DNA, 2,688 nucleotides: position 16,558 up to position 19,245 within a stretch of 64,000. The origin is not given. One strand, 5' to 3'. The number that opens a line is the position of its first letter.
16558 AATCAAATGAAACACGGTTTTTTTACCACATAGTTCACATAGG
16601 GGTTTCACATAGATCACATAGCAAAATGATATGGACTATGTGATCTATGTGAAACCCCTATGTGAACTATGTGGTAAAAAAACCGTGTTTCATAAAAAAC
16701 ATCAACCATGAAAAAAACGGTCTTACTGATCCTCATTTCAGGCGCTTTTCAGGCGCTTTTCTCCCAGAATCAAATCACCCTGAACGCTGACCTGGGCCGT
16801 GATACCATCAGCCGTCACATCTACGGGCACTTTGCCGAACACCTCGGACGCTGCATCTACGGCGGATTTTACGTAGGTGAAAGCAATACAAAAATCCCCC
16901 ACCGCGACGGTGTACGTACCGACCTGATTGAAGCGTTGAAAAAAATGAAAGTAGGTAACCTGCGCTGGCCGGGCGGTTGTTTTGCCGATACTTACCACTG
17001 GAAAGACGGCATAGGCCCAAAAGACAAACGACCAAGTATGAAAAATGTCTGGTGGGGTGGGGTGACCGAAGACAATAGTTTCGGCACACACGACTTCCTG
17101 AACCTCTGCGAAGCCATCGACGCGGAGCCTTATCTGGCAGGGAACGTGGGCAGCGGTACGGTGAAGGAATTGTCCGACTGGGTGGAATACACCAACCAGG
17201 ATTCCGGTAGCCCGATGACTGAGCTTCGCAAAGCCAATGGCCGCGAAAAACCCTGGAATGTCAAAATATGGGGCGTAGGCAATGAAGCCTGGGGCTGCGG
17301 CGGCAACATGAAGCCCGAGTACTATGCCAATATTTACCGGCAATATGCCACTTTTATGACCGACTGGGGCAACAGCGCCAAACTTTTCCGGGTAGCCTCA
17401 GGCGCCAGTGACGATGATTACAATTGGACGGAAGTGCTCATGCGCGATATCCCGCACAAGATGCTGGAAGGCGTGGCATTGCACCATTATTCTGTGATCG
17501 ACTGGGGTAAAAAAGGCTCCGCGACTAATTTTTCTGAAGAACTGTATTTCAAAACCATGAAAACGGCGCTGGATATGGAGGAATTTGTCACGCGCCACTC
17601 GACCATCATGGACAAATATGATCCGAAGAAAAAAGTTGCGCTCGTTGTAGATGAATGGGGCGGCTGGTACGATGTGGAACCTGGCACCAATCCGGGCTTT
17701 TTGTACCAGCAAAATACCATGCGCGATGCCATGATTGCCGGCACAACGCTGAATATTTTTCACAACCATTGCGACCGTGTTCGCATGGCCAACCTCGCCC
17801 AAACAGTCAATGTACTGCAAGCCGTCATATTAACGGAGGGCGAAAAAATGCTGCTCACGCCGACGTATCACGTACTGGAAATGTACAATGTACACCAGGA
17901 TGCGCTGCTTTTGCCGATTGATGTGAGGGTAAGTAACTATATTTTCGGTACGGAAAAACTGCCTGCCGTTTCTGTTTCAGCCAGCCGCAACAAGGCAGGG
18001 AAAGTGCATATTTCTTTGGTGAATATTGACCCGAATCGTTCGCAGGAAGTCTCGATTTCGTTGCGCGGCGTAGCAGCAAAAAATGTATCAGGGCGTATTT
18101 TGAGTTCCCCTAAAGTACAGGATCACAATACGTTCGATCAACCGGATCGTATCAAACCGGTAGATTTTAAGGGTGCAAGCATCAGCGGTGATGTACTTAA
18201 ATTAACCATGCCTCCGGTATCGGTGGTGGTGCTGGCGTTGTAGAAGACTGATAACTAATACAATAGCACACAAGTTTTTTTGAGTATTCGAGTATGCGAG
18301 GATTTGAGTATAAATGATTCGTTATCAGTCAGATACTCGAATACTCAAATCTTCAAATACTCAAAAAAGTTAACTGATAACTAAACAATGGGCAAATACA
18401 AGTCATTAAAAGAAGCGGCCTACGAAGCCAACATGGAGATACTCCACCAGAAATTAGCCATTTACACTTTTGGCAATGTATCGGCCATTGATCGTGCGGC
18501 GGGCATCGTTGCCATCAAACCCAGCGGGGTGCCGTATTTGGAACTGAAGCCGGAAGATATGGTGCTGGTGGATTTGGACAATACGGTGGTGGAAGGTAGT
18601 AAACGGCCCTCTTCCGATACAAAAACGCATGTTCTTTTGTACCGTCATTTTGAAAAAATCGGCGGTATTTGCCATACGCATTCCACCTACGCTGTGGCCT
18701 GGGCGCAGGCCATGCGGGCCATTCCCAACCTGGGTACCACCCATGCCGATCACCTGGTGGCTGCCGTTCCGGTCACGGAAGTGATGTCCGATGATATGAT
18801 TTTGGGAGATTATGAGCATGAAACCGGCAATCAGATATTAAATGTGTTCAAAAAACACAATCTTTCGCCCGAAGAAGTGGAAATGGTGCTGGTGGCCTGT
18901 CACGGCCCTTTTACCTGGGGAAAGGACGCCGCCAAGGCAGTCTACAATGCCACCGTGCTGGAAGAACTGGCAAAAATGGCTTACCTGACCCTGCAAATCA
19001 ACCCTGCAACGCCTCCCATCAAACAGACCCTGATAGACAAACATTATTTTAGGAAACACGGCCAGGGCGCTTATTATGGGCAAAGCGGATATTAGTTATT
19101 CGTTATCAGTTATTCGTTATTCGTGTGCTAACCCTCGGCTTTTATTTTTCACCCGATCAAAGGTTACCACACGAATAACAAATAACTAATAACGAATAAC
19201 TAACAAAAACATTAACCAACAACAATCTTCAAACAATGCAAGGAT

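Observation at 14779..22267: Six consecutive gene junctions of the arabinose cluster (araA through galM) are each filled by a different long hairpin built from tandem 6-8 nt words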

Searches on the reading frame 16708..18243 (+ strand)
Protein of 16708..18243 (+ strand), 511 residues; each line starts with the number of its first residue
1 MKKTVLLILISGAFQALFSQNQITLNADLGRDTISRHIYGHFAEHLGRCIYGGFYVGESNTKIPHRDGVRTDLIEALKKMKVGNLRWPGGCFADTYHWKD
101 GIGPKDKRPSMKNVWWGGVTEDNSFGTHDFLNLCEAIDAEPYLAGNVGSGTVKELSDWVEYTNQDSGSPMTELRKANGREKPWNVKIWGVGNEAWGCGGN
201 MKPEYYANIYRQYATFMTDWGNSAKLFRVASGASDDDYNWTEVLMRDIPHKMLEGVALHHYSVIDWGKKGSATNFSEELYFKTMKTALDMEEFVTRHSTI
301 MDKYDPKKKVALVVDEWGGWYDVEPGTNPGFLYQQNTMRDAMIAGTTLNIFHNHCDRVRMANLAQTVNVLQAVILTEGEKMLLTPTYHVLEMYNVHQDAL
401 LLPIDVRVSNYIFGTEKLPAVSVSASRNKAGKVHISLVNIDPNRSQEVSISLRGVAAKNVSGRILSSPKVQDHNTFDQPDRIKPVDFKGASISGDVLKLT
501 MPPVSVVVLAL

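Call 35: search_protein_families(library=ncbifam, proteins=[window:16708-18243:+], max_evalue=0.00001)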
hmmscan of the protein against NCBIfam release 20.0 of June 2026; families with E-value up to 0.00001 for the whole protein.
window:16708-18243:+ (511 aa): 1 family
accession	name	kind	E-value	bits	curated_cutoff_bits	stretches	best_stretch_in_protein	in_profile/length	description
NF051901.1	ArabsyFurArfAAgro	equivalog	1.5e-78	265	625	1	21-509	3-499/502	arabinosylfuranosidase ArfA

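Call 36: find_related_loci(query=window:16708-18240:+, collection=metagenome_contigs, flank=10000)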
Query window:16708-18240:+ (511 aa) in metagenome_contigs; peptide patterns used: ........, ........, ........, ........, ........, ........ (x = any residue, [..] = any of these).
600 stretches matched a pattern (row limit reached: there are more); 515 encode a relative of the query (tblastn E <= 1e-3); the best 80 are kept; 80 distinct loci.
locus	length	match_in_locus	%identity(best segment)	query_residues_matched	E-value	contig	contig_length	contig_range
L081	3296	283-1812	85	1-511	0e+0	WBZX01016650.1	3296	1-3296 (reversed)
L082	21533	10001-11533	78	1-511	0e+0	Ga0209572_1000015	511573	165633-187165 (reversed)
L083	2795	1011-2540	78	1-511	0e+0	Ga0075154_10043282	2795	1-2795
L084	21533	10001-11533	74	1-511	0e+0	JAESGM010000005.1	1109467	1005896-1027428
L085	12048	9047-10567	74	1-511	0e+0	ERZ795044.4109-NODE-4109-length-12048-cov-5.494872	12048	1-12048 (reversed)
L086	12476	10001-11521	73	1-511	0e+0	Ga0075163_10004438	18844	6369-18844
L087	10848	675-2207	72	1-511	0e+0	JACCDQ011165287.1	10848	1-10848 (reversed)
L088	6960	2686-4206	73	1-511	0e+0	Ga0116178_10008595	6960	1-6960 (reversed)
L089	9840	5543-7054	73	6-511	0e+0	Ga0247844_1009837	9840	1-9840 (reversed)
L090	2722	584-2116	72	1-511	0e+0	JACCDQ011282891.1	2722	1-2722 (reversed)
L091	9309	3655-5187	72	1-511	0e+0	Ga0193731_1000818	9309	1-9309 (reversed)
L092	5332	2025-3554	72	1-511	0e+0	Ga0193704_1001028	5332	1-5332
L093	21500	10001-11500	73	7-511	0e+0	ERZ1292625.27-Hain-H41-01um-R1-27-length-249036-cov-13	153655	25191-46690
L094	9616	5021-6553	69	1-511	0e+0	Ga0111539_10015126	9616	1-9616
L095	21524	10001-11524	71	8-511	0e+0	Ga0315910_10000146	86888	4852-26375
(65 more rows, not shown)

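Call 60: find_homologous_proteins(query=window:16708-18240:+, max_evalue=1e-100)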
Query window:16708-18240:+ (511 aa): 8000 proteins with E <= 1e-100 among 8000 candidates; the best 120 are listed.
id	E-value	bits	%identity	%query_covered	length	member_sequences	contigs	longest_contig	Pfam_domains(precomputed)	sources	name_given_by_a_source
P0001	0.0e+0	1200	100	100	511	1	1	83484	PF06964.19,PF22848.3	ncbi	-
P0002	0.0e+0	1181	98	100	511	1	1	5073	PF06964.19,PF22848.3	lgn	-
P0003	0.0e+0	1178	97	100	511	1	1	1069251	PF06964.19,PF22848.3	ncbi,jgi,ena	-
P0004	0.0e+0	1175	97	100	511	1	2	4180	PF06964.19,PF22848.3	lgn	-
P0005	0.0e+0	1173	97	100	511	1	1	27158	PF06964.19,PF22848.3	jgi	-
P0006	0.0e+0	1171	96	100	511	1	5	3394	PF06964.19,PF22848.3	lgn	-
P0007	0.0e+0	1169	96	100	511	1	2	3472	PF06964.19,PF22848.3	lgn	-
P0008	0.0e+0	1166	96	100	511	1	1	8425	PF06964.19,PF22848.3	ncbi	-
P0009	0.0e+0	1107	91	100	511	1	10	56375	PF06964.19,PF22848.3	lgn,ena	-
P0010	0.0e+0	1107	90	100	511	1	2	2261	PF06964.19,PF22848.3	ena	-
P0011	0.0e+0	1099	90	100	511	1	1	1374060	PF06964.19,PF22848.3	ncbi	-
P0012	0.0e+0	1087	89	100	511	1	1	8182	PF06964.19,PF22848.3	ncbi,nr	ncbi:MAG: alpha-N-arabinofuranosidase [Saprospiraceae bacterium]|nr:alpha-N-arabinofuranosidase [Sap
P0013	0.0e+0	1044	84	100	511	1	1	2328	PF06964.19,PF22848.3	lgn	-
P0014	0.0e+0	1037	85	100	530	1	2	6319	PF06964.19,PF22848.3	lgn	-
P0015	0.0e+0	1032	85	100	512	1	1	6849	PF06964.19,PF22848.3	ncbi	-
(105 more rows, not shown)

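Call 61: find_encoding_contigs(protein=P0003, flank=10000, max_places=3)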
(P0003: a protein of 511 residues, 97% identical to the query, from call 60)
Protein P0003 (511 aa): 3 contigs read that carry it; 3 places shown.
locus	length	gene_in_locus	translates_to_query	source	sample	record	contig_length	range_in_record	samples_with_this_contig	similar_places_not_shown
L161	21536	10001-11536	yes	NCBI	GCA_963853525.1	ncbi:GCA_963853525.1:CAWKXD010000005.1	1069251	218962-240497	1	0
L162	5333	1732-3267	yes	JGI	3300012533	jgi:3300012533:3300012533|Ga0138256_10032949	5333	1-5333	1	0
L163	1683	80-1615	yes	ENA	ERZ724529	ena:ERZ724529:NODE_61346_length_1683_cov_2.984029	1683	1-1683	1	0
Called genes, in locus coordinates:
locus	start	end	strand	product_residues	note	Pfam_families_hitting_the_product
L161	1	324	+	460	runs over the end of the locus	PF01569:PAP2, PF22778:VCPO_2nd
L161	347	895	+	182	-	-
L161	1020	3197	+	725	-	PF07715:Plug, PF00593:TonB_dep_Rec_b-barrel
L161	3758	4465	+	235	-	PF00293:NUDIX, PF19368:WHD_AraR, PF21906:WHD_NrtR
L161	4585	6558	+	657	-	PF22848:ASD1_dom, PF06964:Alpha-L-AF_C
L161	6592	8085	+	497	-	PF02610:AraA_N, PF24856:AraA_central, PF11762:Arabinose_Iso_C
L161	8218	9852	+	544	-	PF00370:FGGY_N (weak), PF02782:FGGY_C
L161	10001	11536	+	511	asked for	PF22848:ASD1_dom, PF06964:Alpha-L-AF_C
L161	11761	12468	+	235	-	PF00596:Aldolase_II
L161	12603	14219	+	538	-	PF00474:SSF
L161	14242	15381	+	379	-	PF01263:Aldose_epim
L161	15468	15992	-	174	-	PF12867:DinB_2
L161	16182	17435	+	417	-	PF01520:Amidase_3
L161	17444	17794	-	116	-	PF19937:GldC-like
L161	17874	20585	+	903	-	PF12705:PDDEXK_1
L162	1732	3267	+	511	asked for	PF22848:ASD1_dom, PF06964:Alpha-L-AF_C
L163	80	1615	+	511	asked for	PF22848:ASD1_dom, PF06964:Alpha-L-AF_C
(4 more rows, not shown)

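Call 62: find_encoding_contigs(protein=P0011, flank=10000, max_places=3)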
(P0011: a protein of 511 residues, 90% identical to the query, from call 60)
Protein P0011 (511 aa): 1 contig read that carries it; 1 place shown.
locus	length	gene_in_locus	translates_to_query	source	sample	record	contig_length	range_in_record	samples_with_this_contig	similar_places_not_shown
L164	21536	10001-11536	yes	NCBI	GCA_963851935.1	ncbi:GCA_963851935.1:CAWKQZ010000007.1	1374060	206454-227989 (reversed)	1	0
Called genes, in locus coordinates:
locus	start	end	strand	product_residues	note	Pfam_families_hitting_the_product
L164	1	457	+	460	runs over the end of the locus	PF01569:PAP2, PF22778:VCPO_2nd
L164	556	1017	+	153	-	-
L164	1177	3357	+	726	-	PF07715:Plug, PF00593:TonB_dep_Rec_b-barrel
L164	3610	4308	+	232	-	PF00293:NUDIX, PF19368:WHD_AraR, PF21906:WHD_NrtR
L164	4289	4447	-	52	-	-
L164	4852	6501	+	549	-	PF22848:ASD1_dom, PF06964:Alpha-L-AF_C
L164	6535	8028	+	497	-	PF02610:AraA_N, PF24856:AraA_central, PF11762:Arabinose_Iso_C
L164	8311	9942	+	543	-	PF00370:FGGY_N, PF02782:FGGY_C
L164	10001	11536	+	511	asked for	PF22848:ASD1_dom, PF06964:Alpha-L-AF_C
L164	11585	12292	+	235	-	PF00596:Aldolase_II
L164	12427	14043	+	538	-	PF00474:SSF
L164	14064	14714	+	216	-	PF00702:Hydrolase, PF13419:HAD_2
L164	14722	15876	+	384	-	PF01263:Aldose_epim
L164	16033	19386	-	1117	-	PF00930:DPPIV_N (faint), PF26549:Tricorn_N, PF26550:Tricorn_2nd, PF07676:PD40, PF26549:Tricorn_N, PF01979:Amidohydro_1, PF07969:Amidohydro_3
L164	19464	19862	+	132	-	PF09413:DUF2007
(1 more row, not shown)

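Call 63: find_encoding_contigs(protein=P0009, flank=10000, max_places=3)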
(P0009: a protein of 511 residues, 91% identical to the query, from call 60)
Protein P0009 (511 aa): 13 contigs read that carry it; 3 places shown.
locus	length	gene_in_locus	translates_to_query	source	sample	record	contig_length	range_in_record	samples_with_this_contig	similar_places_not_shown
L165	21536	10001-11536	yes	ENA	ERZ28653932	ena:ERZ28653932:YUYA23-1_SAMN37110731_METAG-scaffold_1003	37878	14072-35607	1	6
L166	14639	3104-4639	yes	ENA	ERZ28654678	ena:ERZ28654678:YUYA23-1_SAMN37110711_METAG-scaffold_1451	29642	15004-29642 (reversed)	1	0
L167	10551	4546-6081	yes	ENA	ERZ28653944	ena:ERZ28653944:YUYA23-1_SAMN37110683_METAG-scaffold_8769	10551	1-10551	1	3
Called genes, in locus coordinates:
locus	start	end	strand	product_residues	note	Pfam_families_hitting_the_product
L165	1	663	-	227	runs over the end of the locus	PF00072:Response_reg, PF00486:Trans_reg_C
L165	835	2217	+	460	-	PF01569:PAP2, PF22778:VCPO_2nd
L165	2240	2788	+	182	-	-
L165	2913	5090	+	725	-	PF07715:Plug, PF00593:TonB_dep_Rec_b-barrel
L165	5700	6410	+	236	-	PF00293:NUDIX, PF19368:WHD_AraR, PF21906:WHD_NrtR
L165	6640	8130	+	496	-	PF02610:AraA_N, PF24856:AraA_central, PF11762:Arabinose_Iso_C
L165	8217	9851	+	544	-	PF00370:FGGY_N, PF02782:FGGY_C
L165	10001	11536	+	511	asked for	PF22848:ASD1_dom, PF06964:Alpha-L-AF_C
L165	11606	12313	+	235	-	PF00596:Aldolase_II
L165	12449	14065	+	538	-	PF00474:SSF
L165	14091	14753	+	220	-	PF00702:Hydrolase, PF13419:HAD_2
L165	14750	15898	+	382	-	PF01263:Aldose_epim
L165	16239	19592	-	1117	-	PF26549:Tricorn_N, PF26550:Tricorn_2nd, PF07676:PD40, PF26549:Tricorn_N, PF01979:Amidohydro_1, PF07969:Amidohydro_3 (weak)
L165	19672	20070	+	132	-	PF09413:DUF2007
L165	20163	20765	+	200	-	PF01832:Glucosaminidase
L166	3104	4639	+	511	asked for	PF22848:ASD1_dom, PF06964:Alpha-L-AF_C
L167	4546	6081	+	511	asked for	PF22848:ASD1_dom, PF06964:Alpha-L-AF_C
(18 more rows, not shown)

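Call 93: find_encoding_contigs(protein=P0001, flank=1000, max_places=2)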
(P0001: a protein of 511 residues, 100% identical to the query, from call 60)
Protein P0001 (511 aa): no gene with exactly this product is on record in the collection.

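Call 94: find_encoding_contigs(protein=P0005, flank=10000, max_places=2)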
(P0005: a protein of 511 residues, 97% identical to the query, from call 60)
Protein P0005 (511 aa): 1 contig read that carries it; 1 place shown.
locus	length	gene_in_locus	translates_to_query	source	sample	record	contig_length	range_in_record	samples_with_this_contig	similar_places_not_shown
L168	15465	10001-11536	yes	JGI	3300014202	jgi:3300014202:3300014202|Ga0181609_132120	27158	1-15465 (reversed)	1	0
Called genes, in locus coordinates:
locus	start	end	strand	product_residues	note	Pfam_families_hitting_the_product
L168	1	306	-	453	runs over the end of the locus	PF00672:HAMP (weak), PF00512:HisKA, PF02518:HATPase_c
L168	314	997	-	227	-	PF00072:Response_reg, PF00486:Trans_reg_C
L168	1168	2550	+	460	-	PF01569:PAP2, PF22778:VCPO_2nd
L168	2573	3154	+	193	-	PF07661:MORN_2 (faint)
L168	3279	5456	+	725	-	PF07715:Plug, PF00593:TonB_dep_Rec_b-barrel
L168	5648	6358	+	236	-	PF00293:NUDIX, PF19368:WHD_AraR, PF21906:WHD_NrtR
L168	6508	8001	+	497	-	PF02610:AraA_N, PF24856:AraA_central, PF11762:Arabinose_Iso_C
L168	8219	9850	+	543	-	PF00370:FGGY_N (weak), PF02782:FGGY_C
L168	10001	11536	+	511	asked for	PF22848:ASD1_dom, PF06964:Alpha-L-AF_C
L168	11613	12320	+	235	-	PF00596:Aldolase_II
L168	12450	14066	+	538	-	PF00474:SSF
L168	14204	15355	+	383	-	PF01263:Aldose_epim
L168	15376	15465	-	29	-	?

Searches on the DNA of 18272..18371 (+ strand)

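Call 83: search_dna_similar(query=window:18272-18371:+, collection=plasmids, mode=distant, max_evalue=0.001, max_rows=15)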
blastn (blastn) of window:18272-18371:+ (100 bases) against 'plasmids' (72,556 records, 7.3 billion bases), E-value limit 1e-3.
Records with a match: 16; places in all: 126; records where one place covers at least 80% of the query: 0.
Best place of each record, by identity: 80-90% 16.
By first word of the organism name: Psychrobacter 14; Acinetobacter 2.
By predicted mobility (MOB-suite, as given by PLSDB): non-mobilizable 13; mobilizable 3.
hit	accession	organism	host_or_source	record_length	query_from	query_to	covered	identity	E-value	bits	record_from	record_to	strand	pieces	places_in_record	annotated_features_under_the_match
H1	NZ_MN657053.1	Psychrobacter sp.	-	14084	58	100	43%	88.4%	1e-5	56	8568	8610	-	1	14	none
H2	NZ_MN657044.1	Psychrobacter sp.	-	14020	58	100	43%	88.4%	1e-5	56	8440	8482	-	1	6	none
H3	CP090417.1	Acinetobacter johnsonii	mixed culture,soil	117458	58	99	42%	88.1%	4e-5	55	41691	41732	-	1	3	none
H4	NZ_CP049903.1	Psychrobacter sp. WY6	Euphausia superba,whole organism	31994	58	96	39%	89.7%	4e-5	54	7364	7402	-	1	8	none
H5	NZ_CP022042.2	Psychrobacter cryohalolentis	Environment,permafrost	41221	58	95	38%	89.5%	1e-4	52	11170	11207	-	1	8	none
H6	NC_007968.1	Psychrobacter cryohalolentis K5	-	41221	58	95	38%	89.5%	1e-4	52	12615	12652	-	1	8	none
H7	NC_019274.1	Psychrobacter sp. DAB_AL62B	Alle alle (dovekie),guano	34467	58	95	38%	89.5%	1e-4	52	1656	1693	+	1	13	none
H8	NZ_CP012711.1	Psychrobacter urativorans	cell culture,soil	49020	58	95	38%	89.5%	1e-4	52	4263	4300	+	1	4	none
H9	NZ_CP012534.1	Psychrobacter sp. P11G5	Botryllus sp.,Single cell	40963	58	95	38%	89.5%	1e-4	52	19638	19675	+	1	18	none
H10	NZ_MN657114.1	Psychrobacter sp.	-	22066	63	100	38%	89.5%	1e-4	52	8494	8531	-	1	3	none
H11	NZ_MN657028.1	Psychrobacter sp.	-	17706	63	100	38%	89.5%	1e-4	52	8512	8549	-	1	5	none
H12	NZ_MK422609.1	Psychrobacter sp. DAB_AL32B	guano of little auks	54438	58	95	38%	89.5%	1e-4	52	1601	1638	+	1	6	none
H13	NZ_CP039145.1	Acinetobacter sp. 10FS3-1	pig,feces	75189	58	95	38%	89.5%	1e-4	52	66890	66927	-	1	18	none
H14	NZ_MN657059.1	Psychrobacter sp.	-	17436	58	94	37%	89.2%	5e-4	50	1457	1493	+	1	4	none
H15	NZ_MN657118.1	Psychrobacter sp.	-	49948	58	94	37%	89.2%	5e-4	50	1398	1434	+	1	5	none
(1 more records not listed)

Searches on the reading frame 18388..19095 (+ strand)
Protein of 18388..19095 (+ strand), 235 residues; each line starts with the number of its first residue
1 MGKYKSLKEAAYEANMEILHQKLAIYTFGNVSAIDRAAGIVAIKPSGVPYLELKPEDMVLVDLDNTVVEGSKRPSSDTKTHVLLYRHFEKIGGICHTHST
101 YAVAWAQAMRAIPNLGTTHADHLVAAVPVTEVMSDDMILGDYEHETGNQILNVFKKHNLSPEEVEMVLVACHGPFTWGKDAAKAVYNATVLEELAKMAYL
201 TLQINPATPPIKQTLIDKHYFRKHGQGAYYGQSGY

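Call 34: find_encoding_contigs(protein=window:18388-19095:+, flank=10000, max_places=10)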
Protein window:18388-19095:+ (235 aa): no gene with exactly this product is on record in the collection.

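Call 35: search_protein_families(library=ncbifam, proteins=[window:18388-19095:+], max_evalue=0.00001)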
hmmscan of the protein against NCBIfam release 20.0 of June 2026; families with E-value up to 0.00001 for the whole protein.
window:18388-19095:+ (235 aa): 24 families
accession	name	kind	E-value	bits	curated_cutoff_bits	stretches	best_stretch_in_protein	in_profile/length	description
NF006047.0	PRK08193.1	subfamily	9.8e-106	352.5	257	1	4-232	2-230/231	L-ribulose-5-phosphate 4-epimerase AraD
TIGR00760.1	araD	equivalog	9e-92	306.4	389.1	1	5-232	3-228/228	L-ribulose-5-phosphate 4-epimerase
NF009003.0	PRK12348.1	subfamily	4.1e-90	301.4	331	1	5-232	2-227/228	L-ribulose-5-phosphate 4-epimerase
NF009625.0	PRK13145.1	equivalog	3.3e-85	285.3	369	1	5-233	6-234/235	L-ribulose-5-phosphate 4-epimerase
NF009002.0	PRK12347.1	subfamily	6.3e-84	280.8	386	1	5-232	3-231/231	L-ribulose-5-phosphate 4-epimerase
NF009691.0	PRK13213.1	equivalog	1.2e-79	267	489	1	6-232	4-231/231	L-ribulose-5-phosphate 4-epimerase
NF005123.0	PRK06557.1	subfamily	1e-55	188.9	251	1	4-225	9-218/223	L-ribulose-5-phosphate 4-epimerase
NF005302.0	PRK06833.1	equivalog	1.3e-25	90.2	264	1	17-204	16-189/214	L-fuculose-phosphate aldolase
NF053831.1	RU1PAldHalo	equivalog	3.2e-21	75.7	300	1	27-200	23-181/208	ribulose-1-phosphate aldolase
TIGR03328.1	salvage_mtnB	equivalog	8.2e-18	64.6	137.05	1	27-198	17-188/194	methylthioribulose 1-phosphate dehydratase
NF006672.0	PRK09220.1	equivalog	1e-15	57.7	226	1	27-195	31-197/209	methylthioribulose 1-phosphate dehydratase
NF004527.0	PRK05874.1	equivalog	1.5e-15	57.4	308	1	9-115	9-116/218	L-fuculose-phosphate aldolase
NF040649.1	FucA_Meth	equivalog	2.8e-15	56.7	250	1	21-202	16-177/179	L-fuculose phosphate aldolase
NF043034.1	OxoTetrPhDc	equivalog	5e-15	55.8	250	1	6-202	4-189/205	3-oxo-tetronate 4-phosphate decarboxylase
NF006413.0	PRK08660.1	equivalog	2.9e-14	53.3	203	1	19-203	14-179/184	aldolase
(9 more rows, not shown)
